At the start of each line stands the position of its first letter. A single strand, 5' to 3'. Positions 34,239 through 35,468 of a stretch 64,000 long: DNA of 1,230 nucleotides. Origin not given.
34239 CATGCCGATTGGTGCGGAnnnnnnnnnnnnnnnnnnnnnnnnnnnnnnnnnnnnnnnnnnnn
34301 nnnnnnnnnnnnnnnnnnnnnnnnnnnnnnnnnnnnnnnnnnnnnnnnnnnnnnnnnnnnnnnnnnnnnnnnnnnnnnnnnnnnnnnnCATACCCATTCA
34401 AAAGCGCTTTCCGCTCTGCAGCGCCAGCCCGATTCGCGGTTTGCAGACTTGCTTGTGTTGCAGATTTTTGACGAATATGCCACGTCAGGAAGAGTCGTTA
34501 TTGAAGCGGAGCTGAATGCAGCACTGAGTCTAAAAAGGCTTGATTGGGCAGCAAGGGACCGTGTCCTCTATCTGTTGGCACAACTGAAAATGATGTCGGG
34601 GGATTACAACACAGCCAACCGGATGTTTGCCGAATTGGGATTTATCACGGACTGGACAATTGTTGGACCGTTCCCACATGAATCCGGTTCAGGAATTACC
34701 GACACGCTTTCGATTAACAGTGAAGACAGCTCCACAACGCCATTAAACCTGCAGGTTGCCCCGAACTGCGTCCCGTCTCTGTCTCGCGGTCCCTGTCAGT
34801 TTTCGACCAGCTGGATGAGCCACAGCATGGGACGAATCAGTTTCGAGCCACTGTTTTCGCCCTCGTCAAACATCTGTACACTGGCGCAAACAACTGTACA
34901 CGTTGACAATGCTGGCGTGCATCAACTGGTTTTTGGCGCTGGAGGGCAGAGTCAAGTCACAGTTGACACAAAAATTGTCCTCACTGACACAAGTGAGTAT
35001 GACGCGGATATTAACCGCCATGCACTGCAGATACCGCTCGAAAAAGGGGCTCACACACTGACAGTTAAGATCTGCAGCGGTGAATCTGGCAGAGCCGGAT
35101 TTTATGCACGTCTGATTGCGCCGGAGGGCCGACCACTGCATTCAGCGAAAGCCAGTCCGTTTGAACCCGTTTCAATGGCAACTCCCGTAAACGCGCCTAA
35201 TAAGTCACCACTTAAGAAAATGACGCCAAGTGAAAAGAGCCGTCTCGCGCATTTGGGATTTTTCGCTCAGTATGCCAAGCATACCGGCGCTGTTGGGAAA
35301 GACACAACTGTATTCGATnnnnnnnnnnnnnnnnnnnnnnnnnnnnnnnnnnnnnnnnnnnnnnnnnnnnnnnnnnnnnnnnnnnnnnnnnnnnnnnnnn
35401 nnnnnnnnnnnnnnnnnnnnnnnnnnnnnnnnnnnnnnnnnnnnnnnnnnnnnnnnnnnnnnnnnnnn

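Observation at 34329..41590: Tandem ~1220-aa transglutaminase-like paralogs: one with intact Cys-His-Asp, the other Cys-less (pseudoenzyme)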

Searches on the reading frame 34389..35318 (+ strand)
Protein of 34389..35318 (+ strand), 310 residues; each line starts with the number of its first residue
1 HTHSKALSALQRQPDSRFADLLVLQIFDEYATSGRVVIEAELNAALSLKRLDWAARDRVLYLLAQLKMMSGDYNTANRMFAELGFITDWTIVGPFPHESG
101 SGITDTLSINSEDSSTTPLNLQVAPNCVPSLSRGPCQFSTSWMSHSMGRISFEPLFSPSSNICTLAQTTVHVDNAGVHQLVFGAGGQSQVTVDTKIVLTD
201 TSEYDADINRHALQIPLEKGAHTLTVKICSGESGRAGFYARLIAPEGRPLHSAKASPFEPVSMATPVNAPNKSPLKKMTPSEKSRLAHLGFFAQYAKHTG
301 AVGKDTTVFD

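Call 53: predict_structure(alignment_id=A5)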
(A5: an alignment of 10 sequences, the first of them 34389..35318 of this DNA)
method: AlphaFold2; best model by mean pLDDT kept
length: 310 residues; sequences in the alignment: 10
mean_pLDDT: 70.4   pTM: 0.70
mean pLDDT of the five models: 70.4, 69.8, 68.1, 67.9, 66.3
residues with pLDDT >= 90: 66; 70-90: 116; 50-70: 57; < 50: 71
segments of 3 or more residues with pLDDT < 50: 101-103, 105-144, 268-282, 302-310
pLDDT, mean of each block of 10 residues (from residue 1): 81 88 89 92 95 89 88 84 83 67 45 32 28 34 57 62 83 93 85 86 74 90 87 72 90 65 47 35 56 64 42
secondary structure, 60 per line:
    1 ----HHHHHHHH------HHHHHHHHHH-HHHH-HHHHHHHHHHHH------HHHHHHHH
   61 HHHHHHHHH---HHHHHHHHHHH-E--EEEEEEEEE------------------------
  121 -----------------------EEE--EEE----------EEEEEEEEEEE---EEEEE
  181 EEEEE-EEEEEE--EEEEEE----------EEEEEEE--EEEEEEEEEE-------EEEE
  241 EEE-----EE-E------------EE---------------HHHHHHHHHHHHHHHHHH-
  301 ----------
elements in order: H5-12 H19-28 H30-33 H35-46 H53-69 H73-83 E88-96 E144-146 E149-151 E162-172 E176-185 E187-192 E195-200 E211-217 E220-229 E237-243 H282-299

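Call 56: fold_search(model_id=the predicted structure, library=pdb)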
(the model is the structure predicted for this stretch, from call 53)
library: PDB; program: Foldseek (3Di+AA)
matches with E <= 10: 1680; with E <= 0.001: 33
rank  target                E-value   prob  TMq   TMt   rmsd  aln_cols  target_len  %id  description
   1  3ac0_A                2.0e-05  1.00  0.30  0.12  19.2       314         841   11  Crystal structure of Beta-glucosidase from Kluyveromyces marxianus in complex with glucose (released 2010-08-11)
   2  3abz_D                4.7e-05  1.00  0.30  0.12   4.2       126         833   13  Crystal structure of Se-Met labeled Beta-glucosidase from Kluyveromyces marxianus (released 2010-08-11)
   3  3ac0_D                5.3e-05  1.00  0.29  0.12   3.6       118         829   13  Crystal structure of Beta-glucosidase from Kluyveromyces marxianus in complex with glucose (released 2010-08-11)
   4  3ac0_C                5.3e-05  1.00  0.31  0.12   3.6       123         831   13  Crystal structure of Beta-glucosidase from Kluyveromyces marxianus in complex with glucose (released 2010-08-11)
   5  7kmp                  5.3e-05  1.00  0.26  0.10   4.0       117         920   15  Crystal structure of the GH31 alpha-xylosidase (Xac1773) from Xanthomonas citri (released 2021-05-26)
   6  3abz_C                7.4e-05  1.00  0.30  0.12  19.1       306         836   11  Crystal structure of Se-Met labeled Beta-glucosidase from Kluyveromyces marxianus (released 2010-08-11)
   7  3abz_A                7.9e-05  1.00  0.31  0.12  19.2       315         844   11  Crystal structure of Se-Met labeled Beta-glucosidase from Kluyveromyces marxianus (released 2010-08-11)
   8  2xvk                  9.9e-05  1.00  0.23  0.08   2.6        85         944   21  crystal structure of alpha-xylosidase (GH31) from Cellvibrio japonicus in complex with 5-fluoro-alpha-D-xylopyranosyl fl (released 2011-04-13)
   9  7knc                  1.3e-04  1.00  0.26  0.10   4.5       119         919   14  Crystal structure of the GH31 alpha-xylosidase (Xac1773) from Xanthomonas citri (released 2021-05-26)
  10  5j6y                  1.6e-04  1.00  0.21  0.33   9.4       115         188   16  Crystal structure of PA14 domain of MpAFP Antifreeze protein (released 2017-06-07)
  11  5a3l_A                2.3e-04  1.00  0.32  0.44   6.3       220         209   12  Structure of Cea1A in complex with N-Acetylglucosamine (released 2016-06-29)
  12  6xac                  2.3e-04  1.00  0.22  0.35  11.5       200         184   11  Galactose-bound structure of Marinomonas primoryensis PA14 carbohydrate-binding domain (released 2021-06-02)
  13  4lhk_A                2.5e-04  1.00  0.28  0.38  11.2       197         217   10  Structure of the N-terminal domain of the Lg-Flo1 adhesin (N-Lg-Flo1p) from the yeast Saccharomyces pastorianus, in co (released 2014-09-24)
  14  6x8a_A                2.9e-04  1.00  0.21  0.33   8.8       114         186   16  Sucrose-bound structure of Marinomonas primoryensis PA14 carbohydrate-binding domain (released 2021-06-02)
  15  6x8d                  3.1e-04  1.00  0.20  0.33  10.1       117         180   17  Arabinose-bound structure of Marinomonas primoryensis PA14 carbohydrate-binding domain (released 2021-06-02)
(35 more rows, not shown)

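Call 74: search_protein_families(library=pfam, alignment_id=A5, max_evalue=1)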
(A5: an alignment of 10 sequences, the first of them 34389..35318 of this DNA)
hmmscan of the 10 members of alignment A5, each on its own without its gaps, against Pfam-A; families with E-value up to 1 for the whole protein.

A. member 1, window:34389-35318:+ (310 aa): 1 family
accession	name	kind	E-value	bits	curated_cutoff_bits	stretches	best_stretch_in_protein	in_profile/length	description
PF25060.1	ARM_TT21_2nd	-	0.27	11.1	27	1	58-80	223-245/270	Tetratricopeptide repeat protein 21 second ARM domain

B. families by the number of members that match (of 10 scanned): 19 families
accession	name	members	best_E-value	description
PF13424.12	TPR_12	3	0.024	Tetratricopeptide repeat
PF13432.12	TPR_16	2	1.3e-07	Tetratricopeptide repeat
PF07719.23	TPR_2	2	1.6e-05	Tetratricopeptide repeat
PF07691.17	PA14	2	0.0057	PA14 domain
PF13174.12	TPR_6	2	0.063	Tetratricopeptide repeat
PF13176.12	TPR_7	2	0.13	Tetratricopeptide repeat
PF13431.12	TPR_17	1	7e-06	Tetratricopeptide repeat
PF14559.12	TPR_19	1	4.1e-05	Tetratricopeptide repeat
PF13428.12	TPR_14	1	5.5e-05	Tetratricopeptide repeat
PF13414.12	TPR_11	1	0.0024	TPR repeat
PF23914.1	TPR_CcmH_CycH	1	0.0041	Cytochrome c-type biogenesis protein H TPR domain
PF13181.12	TPR_8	1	0.0062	Tetratricopeptide repeat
PF00515.34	TPR_1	1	0.015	Tetratricopeptide repeat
PF25063.1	ARM_TT21_C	1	0.021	Tetratricopeptide repeat protein 21 C-terminal ARM domain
PF08238.18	Sel1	1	0.07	Sel1 repeat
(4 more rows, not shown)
